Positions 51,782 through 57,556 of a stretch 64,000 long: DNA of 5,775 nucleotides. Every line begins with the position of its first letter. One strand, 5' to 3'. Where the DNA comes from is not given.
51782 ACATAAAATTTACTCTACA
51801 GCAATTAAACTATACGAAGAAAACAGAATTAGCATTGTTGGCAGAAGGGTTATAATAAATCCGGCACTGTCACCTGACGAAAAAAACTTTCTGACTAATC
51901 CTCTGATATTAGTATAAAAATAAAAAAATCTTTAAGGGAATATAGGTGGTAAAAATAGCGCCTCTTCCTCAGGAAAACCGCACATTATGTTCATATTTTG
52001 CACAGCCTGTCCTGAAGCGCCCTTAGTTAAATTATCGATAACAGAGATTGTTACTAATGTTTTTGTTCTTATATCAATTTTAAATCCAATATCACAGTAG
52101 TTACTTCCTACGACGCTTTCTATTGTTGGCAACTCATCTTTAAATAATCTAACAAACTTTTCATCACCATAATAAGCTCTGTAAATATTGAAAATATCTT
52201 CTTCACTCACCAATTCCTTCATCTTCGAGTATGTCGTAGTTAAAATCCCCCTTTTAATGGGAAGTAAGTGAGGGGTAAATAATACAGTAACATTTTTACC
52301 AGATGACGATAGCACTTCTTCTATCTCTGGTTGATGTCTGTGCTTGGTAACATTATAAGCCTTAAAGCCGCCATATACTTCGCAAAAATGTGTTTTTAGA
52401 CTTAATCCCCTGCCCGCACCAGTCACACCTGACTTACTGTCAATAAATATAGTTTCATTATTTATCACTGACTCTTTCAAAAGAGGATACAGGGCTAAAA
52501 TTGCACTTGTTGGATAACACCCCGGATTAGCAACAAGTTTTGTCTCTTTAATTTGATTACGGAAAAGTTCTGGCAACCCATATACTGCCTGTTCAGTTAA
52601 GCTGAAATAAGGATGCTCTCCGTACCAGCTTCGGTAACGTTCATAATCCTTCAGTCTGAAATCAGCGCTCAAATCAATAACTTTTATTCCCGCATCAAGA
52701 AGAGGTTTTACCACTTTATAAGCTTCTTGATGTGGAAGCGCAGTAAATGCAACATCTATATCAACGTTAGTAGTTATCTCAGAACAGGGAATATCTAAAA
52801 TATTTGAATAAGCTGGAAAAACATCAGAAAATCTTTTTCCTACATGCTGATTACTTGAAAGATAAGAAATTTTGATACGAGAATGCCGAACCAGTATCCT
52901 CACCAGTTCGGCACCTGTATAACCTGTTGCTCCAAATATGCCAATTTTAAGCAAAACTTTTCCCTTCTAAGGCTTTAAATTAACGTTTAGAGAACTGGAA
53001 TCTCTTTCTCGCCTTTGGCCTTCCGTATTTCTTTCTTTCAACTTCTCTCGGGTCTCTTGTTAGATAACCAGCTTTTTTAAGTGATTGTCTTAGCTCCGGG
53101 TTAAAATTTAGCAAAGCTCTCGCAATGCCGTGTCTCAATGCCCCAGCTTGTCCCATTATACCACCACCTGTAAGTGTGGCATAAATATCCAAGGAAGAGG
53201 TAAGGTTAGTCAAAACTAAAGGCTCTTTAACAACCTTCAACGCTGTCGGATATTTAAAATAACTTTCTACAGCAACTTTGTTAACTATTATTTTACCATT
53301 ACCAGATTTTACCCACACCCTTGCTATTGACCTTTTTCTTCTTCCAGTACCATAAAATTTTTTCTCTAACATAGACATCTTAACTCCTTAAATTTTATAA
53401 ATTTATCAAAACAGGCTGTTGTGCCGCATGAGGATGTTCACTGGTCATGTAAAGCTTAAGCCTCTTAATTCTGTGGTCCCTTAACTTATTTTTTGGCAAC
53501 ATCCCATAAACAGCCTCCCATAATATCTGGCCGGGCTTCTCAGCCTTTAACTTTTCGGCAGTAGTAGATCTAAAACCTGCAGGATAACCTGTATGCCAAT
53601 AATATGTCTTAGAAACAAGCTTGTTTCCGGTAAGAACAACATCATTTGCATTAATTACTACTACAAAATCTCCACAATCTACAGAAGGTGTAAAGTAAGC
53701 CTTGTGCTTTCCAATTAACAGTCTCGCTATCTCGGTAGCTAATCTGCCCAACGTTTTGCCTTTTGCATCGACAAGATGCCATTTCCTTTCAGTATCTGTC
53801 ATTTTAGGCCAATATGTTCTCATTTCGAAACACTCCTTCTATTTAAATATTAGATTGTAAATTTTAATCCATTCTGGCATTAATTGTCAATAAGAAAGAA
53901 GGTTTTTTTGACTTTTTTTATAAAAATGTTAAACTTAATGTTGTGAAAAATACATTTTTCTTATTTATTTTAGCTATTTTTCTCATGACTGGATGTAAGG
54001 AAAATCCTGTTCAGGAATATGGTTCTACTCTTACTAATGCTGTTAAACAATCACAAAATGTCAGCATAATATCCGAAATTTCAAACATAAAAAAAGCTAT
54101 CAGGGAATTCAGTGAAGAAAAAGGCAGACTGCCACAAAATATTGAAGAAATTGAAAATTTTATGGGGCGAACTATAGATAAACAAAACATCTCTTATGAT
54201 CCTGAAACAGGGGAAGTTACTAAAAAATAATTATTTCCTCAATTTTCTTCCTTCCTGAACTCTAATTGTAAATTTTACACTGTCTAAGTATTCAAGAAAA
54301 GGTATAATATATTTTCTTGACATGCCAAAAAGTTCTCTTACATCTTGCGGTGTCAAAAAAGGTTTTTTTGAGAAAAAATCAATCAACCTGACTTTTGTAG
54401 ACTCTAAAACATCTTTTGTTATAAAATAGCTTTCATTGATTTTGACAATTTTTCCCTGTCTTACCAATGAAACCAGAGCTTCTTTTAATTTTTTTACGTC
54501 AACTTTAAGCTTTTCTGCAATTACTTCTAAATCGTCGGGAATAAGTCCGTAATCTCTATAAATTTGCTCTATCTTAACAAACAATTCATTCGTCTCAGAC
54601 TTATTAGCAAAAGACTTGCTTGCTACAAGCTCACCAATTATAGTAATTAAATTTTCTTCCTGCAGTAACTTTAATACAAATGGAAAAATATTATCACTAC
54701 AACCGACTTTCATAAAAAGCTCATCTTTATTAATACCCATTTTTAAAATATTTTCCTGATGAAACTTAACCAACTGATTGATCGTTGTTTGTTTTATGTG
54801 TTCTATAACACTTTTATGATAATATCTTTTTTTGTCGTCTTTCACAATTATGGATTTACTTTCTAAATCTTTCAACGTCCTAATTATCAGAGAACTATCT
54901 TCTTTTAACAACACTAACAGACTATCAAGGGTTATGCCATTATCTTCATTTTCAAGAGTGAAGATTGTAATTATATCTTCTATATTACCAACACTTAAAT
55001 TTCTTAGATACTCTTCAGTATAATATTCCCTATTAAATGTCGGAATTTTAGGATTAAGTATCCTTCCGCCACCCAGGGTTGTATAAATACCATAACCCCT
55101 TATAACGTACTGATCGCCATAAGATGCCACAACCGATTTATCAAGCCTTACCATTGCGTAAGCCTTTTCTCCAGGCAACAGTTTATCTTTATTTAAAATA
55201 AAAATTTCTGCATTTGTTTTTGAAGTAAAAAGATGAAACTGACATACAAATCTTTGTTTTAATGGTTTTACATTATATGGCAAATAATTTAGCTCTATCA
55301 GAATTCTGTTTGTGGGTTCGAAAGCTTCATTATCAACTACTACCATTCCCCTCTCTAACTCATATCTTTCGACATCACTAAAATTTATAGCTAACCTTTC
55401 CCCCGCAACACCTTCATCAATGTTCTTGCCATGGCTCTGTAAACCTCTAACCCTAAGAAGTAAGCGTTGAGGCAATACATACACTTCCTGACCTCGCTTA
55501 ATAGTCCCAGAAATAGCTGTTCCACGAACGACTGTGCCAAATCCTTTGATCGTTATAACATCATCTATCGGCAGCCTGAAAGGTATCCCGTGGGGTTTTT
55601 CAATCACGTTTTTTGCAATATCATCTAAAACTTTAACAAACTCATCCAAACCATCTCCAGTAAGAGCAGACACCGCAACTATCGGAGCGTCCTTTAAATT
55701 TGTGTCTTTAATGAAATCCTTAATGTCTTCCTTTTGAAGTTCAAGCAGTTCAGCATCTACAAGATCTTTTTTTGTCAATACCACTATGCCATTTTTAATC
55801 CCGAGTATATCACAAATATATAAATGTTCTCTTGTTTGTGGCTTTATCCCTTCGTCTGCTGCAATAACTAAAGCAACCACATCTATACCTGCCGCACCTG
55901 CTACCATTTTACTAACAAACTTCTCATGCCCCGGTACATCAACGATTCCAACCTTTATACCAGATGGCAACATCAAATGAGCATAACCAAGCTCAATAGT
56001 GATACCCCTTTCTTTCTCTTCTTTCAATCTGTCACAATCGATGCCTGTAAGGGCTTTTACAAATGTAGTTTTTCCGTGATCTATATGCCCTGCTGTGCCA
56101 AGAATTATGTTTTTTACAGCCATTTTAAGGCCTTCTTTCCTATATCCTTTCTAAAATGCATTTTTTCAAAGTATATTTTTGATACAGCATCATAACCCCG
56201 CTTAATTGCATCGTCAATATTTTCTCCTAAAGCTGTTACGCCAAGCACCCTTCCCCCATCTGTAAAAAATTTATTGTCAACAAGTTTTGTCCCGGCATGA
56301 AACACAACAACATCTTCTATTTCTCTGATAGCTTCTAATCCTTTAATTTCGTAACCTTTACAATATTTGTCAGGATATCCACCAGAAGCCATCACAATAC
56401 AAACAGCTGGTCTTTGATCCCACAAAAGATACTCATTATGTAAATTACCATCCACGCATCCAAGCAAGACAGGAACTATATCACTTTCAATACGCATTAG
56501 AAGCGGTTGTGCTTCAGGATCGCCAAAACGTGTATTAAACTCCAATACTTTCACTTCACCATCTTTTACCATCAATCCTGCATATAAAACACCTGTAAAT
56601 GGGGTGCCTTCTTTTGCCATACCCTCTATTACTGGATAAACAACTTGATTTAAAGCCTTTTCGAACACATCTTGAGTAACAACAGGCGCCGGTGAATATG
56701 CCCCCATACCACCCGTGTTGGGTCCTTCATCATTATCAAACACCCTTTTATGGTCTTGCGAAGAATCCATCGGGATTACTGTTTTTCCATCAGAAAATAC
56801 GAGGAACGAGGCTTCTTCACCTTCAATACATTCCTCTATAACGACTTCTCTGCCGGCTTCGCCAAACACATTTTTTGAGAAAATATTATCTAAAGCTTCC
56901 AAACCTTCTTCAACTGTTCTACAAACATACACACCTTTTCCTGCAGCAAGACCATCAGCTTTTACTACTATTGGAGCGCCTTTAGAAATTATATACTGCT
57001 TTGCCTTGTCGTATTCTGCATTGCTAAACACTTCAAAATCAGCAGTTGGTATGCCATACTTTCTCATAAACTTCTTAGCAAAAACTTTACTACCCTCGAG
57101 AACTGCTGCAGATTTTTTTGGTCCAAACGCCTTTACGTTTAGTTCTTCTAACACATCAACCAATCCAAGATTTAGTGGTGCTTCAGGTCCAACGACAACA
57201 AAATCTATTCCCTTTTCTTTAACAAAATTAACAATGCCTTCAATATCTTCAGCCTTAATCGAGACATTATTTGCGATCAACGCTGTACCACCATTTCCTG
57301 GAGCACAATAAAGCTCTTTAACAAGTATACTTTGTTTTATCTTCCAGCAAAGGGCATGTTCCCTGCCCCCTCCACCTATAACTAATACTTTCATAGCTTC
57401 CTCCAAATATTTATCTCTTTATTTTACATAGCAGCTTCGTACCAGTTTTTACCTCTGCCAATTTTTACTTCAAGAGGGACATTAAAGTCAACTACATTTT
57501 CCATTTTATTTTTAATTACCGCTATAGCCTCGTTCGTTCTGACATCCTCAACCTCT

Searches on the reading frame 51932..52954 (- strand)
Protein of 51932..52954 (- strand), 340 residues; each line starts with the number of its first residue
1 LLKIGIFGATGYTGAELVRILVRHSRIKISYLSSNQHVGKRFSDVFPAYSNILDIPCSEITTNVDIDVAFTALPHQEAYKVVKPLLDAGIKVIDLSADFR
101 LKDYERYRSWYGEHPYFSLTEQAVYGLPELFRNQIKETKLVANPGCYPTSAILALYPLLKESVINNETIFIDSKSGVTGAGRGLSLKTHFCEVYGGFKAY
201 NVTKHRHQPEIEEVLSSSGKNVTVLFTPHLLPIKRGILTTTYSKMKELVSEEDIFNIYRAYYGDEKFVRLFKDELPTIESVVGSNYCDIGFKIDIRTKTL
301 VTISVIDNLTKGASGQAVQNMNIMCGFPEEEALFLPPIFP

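Call 55: search_protein_families(library=pfam, proteins=[window:51932-52954:-], max_evalue=0.0001)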
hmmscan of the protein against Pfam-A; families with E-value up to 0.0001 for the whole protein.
window:51932-52954:- (340 aa): 4 families
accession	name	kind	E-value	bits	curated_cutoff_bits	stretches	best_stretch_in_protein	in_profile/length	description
PF22698.1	Semialdhyde_dhC_1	-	7.3e-60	202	27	1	146-308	1-165/165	Semialdehyde dehydrogenase, dimerisation domain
PF01118.30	Semialdhyde_dh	-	7.1e-31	107.6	26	1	3-137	1-120/121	Semialdehyde dehydrogenase, NAD binding domain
PF02774.23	Semialdhyde_dhC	-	5.1e-20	72.8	26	1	155-311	1-184/184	Semialdehyde dehydrogenase, dimerisation domain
PF02629.25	CoA_binding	-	6.2e-05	24.1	22.3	0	3-93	5-91/97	CoA binding domain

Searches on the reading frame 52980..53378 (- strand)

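Call 32: search_protein_families(library=pfam, proteins=[window:52980-53378:-], max_evalue=0.01)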
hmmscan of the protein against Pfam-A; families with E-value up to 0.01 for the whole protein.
window:52980-53378:- (132 aa): 1 family
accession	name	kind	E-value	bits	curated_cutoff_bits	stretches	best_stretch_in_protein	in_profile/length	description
PF00380.25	Ribosomal_S9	-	1.1e-49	168.4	22.5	1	12-132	1-121/121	Ribosomal protein S9/S16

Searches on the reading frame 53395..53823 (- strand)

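Call 32: search_protein_families(library=pfam, proteins=[window:53395-53823:-], max_evalue=0.01)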
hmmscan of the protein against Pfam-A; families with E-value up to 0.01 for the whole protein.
window:53395-53823:- (142 aa): 1 family
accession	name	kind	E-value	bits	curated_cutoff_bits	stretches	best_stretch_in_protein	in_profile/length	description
PF00572.24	Ribosomal_L13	-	1.3e-49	167.6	23.8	1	13-131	1-119/119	Ribosomal protein L13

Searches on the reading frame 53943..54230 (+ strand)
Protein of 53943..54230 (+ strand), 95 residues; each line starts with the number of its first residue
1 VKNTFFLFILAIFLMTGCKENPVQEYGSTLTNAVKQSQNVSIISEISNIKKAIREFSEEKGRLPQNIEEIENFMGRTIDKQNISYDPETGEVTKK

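Call 32: search_protein_families(library=pfam, proteins=[window:53943-54230:+], max_evalue=0.01)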
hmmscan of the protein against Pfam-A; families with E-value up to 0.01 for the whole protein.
window:53943-54230:+ (95 aa): 1 family
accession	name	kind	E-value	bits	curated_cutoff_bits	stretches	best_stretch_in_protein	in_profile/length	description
PF02402.22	Lysis_col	-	0.0077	16.5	27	0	4-23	4-27/49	Lysis protein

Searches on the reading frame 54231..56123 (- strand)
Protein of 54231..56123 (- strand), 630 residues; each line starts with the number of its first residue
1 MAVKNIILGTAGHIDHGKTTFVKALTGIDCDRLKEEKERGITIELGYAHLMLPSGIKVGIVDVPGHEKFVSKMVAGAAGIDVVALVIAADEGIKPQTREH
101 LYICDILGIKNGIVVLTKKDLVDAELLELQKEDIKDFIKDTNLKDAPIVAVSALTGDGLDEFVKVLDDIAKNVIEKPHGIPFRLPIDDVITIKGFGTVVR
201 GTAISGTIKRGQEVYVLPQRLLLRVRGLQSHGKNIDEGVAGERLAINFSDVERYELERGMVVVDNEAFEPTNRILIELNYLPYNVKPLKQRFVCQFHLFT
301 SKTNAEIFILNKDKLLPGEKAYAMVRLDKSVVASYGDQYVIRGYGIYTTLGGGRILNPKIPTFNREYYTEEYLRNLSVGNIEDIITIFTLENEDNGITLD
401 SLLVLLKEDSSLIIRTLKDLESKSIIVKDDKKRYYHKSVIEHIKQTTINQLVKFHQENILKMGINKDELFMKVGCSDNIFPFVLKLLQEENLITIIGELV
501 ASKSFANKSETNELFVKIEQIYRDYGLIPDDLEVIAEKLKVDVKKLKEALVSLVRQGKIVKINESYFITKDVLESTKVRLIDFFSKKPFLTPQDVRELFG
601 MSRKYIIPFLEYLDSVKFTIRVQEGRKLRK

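Call 56: search_protein_families(library=pfam, proteins=[window:54231-56123:-], max_evalue=0.0001)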
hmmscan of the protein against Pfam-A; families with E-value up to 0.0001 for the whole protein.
window:54231-56123:- (630 aa): 6 families
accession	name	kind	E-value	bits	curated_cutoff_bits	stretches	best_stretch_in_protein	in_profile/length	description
PF00009.33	GTP_EFTU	-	3.1e-36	125.2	26.5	1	6-170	4-186/188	Elongation factor Tu GTP binding domain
PF09107.17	SelB-wing_3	-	2.4e-15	56.2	23.2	1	583-628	2-47/47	Elongation factor SelB, winged helix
PF25461.1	Beta-barrel_SelB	-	2.9e-09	37.5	27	1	285-361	11-79/80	Selenocysteine-specific elongation factor, beta-barrel domain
PF03144.31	GTP_EFTU_D2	-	4e-09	37.2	30.3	1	196-262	1-72/73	Elongation factor Tu domain 2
PF09106.17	SelB-wing_2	-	6.5e-07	29.8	22.3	1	450-501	3-56/57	Elongation factor SelB, winged helix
PF01926.29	MMR_HSR1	-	5.4e-06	26.9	21.9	1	10-104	4-100/113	50S ribosome-binding GTPase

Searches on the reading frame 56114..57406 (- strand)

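Call 56: search_protein_families(library=pfam, proteins=[window:56114-57406:-], max_evalue=0.0001)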
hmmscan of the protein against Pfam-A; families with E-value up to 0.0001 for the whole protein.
window:56114-57406:- (430 aa): 5 families
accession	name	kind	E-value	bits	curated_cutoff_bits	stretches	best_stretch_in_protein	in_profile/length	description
PF01071.24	GARS_A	-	8.3e-80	267.6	27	1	105-299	1-194/194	Phosphoribosylglycinamide synthetase, ATP-grasp (A) domain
PF02844.21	GARS_N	-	1.1e-38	132.4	29.5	1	5-104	1-100/100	Phosphoribosylglycinamide synthetase, N domain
PF02843.22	GARS_C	-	1.8e-32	111.9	34.8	1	334-425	1-92/92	Phosphoribosylglycinamide synthetase, C domain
PF07478.18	Dala_Dala_lig_C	-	2e-06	27.9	24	1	114-267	2-153/204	D-ala D-ala ligase C-terminus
PF02655.19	ATP-grasp_3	-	2.4e-05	24.9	23.2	1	139-295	27-158/160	ATP-grasp domain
